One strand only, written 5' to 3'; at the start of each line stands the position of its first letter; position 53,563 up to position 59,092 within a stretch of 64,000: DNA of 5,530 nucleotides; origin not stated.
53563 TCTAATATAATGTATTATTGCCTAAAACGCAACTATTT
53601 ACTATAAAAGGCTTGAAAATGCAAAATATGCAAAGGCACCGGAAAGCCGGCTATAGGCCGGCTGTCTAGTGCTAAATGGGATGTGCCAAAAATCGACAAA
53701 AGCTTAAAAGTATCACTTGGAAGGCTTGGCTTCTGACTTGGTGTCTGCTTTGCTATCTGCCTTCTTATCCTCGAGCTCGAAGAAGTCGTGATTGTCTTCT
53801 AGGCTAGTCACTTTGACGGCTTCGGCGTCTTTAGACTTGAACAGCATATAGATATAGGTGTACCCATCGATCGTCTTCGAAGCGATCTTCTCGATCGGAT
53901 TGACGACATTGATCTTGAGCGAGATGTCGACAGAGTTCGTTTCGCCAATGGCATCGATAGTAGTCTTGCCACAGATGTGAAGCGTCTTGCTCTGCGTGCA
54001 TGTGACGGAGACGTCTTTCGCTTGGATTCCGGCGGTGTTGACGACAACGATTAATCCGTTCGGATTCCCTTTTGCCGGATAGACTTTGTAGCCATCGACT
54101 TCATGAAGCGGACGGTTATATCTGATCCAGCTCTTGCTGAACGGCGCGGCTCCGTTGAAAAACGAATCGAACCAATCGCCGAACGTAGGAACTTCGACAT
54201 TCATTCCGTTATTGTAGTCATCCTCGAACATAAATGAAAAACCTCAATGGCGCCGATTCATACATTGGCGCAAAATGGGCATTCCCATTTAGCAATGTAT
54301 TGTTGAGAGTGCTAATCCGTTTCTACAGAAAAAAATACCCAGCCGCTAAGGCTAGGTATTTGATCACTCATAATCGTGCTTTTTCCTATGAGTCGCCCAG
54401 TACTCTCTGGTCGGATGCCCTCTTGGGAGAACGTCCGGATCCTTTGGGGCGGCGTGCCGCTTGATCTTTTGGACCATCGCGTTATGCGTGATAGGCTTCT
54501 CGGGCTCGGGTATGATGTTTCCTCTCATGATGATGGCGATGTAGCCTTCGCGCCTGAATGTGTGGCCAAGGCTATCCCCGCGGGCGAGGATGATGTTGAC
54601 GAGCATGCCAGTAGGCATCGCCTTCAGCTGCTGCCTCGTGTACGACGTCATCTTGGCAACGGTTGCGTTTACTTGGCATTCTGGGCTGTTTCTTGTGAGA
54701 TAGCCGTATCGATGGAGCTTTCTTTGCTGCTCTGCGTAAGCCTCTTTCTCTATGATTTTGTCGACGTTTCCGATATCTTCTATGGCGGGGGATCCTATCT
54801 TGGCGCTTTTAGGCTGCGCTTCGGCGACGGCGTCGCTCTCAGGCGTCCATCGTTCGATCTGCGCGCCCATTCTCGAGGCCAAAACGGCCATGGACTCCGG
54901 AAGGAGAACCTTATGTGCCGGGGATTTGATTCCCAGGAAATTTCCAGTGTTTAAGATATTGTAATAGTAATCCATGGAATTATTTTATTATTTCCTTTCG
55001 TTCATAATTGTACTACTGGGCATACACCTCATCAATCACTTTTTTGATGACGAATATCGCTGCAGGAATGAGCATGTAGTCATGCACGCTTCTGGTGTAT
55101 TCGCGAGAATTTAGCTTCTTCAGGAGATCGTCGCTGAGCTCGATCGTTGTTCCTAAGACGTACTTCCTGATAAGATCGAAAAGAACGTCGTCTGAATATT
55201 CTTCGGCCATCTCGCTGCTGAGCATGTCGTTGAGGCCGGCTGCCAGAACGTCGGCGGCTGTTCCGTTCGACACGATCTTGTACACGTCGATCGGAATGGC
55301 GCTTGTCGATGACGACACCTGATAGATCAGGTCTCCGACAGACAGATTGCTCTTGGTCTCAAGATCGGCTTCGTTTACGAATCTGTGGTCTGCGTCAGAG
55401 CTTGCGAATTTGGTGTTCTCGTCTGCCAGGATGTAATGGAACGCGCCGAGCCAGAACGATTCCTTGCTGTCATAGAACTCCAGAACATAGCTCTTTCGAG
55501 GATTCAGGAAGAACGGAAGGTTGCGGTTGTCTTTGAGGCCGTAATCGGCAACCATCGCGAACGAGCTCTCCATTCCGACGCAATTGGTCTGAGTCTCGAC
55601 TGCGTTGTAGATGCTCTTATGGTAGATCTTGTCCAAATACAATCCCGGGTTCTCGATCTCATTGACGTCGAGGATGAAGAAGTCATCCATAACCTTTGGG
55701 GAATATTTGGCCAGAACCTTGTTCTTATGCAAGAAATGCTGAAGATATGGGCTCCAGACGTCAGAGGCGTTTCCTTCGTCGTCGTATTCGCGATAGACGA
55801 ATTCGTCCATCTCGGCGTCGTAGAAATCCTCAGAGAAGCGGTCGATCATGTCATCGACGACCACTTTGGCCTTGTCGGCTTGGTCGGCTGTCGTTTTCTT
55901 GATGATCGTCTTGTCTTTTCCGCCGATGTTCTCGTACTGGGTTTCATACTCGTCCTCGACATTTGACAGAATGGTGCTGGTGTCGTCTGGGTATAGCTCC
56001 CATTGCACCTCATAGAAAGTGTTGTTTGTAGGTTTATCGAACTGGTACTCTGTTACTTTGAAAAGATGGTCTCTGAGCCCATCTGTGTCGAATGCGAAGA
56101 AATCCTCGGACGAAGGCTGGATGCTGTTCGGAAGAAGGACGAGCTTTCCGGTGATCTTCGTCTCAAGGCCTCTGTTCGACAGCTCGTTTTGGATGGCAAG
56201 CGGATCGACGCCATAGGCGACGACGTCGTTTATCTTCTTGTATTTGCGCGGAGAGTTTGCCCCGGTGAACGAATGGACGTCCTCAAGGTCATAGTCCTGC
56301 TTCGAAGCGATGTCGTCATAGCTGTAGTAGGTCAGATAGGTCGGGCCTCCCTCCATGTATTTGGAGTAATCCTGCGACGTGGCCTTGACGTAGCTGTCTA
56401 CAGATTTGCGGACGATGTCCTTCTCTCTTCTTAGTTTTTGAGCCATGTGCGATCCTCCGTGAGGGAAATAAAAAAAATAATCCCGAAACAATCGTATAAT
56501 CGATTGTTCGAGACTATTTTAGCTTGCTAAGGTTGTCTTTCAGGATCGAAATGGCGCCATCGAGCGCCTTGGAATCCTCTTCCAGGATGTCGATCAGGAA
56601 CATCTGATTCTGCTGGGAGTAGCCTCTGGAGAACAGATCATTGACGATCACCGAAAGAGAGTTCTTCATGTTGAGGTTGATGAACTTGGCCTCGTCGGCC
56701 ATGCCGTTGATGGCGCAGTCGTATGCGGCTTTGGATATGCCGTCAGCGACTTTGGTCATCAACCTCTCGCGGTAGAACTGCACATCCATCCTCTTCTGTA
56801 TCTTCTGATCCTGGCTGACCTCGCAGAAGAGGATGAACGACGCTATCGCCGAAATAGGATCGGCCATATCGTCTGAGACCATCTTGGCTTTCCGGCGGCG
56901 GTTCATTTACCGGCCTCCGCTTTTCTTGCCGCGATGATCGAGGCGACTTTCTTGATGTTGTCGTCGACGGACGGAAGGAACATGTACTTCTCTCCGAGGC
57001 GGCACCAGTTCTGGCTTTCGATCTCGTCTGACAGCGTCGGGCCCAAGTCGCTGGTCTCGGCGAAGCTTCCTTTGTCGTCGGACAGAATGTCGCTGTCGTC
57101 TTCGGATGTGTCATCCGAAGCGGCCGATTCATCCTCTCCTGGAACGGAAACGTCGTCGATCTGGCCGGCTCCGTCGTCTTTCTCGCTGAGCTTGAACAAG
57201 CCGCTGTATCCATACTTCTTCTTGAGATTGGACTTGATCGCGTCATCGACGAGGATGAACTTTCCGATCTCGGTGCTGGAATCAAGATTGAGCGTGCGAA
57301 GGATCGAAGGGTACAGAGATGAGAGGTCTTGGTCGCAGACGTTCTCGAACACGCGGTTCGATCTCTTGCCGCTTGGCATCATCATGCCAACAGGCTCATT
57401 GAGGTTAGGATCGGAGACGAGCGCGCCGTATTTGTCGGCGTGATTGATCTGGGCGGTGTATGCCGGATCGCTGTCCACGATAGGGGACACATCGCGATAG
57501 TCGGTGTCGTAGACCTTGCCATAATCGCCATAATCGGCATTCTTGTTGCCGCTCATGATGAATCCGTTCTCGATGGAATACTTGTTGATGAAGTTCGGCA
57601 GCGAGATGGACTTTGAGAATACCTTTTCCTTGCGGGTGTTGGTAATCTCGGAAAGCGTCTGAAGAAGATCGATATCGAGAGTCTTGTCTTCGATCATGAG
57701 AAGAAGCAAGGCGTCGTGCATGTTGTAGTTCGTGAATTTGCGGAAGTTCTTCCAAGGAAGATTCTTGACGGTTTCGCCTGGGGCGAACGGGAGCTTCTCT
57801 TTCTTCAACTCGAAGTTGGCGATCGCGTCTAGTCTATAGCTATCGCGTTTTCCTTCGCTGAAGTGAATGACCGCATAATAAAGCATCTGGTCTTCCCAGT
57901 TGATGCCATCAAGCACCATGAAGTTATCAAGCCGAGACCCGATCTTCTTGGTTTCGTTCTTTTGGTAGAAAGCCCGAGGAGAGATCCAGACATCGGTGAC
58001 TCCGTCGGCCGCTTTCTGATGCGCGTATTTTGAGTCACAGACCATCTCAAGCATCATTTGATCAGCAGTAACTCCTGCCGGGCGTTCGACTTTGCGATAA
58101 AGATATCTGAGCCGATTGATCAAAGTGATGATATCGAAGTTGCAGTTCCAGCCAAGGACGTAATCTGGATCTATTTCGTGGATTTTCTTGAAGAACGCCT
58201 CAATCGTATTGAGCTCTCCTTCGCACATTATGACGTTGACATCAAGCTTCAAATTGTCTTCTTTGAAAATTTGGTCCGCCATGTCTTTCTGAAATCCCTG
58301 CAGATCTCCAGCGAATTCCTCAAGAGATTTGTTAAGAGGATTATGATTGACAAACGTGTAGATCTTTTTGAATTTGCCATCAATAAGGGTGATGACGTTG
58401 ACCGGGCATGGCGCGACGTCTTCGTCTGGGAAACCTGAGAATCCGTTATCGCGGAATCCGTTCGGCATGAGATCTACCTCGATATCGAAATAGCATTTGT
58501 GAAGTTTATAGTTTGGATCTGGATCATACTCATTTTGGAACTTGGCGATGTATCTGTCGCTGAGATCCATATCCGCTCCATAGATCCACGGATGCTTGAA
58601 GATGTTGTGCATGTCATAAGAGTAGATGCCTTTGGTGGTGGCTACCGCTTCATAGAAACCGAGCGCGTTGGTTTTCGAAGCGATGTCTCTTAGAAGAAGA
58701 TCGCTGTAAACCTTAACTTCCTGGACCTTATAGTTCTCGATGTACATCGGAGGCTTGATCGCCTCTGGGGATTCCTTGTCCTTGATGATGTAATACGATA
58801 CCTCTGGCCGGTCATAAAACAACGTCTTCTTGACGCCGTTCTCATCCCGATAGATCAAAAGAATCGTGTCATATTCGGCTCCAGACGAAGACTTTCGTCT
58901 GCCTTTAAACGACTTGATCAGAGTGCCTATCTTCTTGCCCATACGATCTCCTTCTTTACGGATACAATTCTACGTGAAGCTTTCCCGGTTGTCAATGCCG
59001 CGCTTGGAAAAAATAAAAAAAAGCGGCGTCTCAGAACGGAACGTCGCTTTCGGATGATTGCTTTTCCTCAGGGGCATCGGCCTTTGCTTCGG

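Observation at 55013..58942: Family-B DNA polymerase stops after motif A; no motif B or C gene follows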

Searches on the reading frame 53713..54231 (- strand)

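Call 3: search_protein_families(library=pfam, proteins=[window:53713-54231:-], max_evalue=0.1)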
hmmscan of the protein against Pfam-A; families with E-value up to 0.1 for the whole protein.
window:53713-54231:- (172 aa): 1 family
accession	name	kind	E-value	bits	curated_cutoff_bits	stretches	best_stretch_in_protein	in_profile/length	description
PF18135.7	Type_ISP_C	-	0.013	15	25.9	1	30-80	84-132/342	Type ISP C-terminal specificity domain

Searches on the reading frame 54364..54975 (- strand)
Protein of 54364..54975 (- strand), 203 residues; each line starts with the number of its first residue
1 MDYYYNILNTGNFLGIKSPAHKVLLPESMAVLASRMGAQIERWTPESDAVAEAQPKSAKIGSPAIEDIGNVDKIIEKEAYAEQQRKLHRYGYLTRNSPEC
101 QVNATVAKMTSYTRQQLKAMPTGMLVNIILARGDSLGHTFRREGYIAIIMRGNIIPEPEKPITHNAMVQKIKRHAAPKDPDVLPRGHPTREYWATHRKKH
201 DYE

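Call 3: search_protein_families(library=pfam, proteins=[window:54364-54975:-], max_evalue=0.1)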
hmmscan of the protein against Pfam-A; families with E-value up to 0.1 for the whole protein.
window:54364-54975:- (203 aa): 1 family
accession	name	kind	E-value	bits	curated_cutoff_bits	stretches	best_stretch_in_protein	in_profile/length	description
PF22959.3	Ig_NUP210_15th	-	0.073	13.1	27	0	108-142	12-46/102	NUP210 Ig-like domain 15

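Call 53: search_protein_families(library=phrogs, proteins=[window:54364-54975:-], max_evalue=0.001)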
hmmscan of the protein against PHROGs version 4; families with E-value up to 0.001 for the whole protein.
window:54364-54975:- (203 aa): 0 families

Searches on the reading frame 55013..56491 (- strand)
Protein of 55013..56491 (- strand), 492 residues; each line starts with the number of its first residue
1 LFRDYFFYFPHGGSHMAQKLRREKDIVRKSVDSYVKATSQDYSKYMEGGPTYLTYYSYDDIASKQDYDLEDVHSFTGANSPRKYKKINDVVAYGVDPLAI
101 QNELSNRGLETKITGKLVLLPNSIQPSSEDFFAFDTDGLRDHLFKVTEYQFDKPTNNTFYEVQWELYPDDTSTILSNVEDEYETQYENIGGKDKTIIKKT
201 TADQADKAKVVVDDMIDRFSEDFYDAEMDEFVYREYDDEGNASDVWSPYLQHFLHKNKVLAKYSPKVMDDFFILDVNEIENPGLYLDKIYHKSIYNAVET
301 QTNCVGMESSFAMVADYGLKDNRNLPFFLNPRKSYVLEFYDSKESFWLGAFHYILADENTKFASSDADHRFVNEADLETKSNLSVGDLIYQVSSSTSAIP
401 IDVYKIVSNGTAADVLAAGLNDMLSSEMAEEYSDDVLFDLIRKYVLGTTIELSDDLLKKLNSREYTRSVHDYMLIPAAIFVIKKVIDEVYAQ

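Call 3: search_protein_families(library=pfam, proteins=[window:55013-56491:-], max_evalue=0.1)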
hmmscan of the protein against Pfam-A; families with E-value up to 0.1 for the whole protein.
window:55013-56491:- (492 aa): 1 family
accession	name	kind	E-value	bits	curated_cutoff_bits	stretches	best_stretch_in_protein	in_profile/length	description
PF24214.1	Phage_H_T_join_2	-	9.5e-15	55.3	23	1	31-197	7-169/170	Putative phage head-tail joining protein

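Call 53: search_protein_families(library=phrogs, proteins=[window:55013-56491:-], max_evalue=0.001)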
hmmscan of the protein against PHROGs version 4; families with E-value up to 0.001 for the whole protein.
window:55013-56491:- (492 aa): 1 family
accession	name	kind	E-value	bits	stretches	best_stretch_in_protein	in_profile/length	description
phrog_3013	-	head and packaging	2.5e-20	73.8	1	17-273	17-262/426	virion structural protein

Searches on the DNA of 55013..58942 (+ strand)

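Call 4: search_dna_similar(query=window:55013-58942:+, collection=phages, mode=near)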
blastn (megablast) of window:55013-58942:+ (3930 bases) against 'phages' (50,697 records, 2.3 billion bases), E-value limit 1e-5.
No match.

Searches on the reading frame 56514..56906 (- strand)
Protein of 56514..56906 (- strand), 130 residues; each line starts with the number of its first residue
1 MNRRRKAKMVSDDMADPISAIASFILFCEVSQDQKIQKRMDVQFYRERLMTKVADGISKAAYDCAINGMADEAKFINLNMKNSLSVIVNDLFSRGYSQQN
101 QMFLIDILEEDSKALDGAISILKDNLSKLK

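Call 3: search_protein_families(library=pfam, proteins=[window:56514-56906:-], max_evalue=0.1)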
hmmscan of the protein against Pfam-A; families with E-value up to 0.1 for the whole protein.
window:56514-56906:- (130 aa): 1 family
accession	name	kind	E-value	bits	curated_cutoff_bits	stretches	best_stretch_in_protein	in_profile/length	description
PF19669.4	DUF6172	-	0.052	14.1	27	1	39-79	22-63/95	Family of unknown function (DUF6172)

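Call 53: search_protein_families(library=phrogs, proteins=[window:56514-56906:-], max_evalue=0.001)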
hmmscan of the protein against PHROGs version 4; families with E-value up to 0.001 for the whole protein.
window:56514-56906:- (130 aa): 0 families
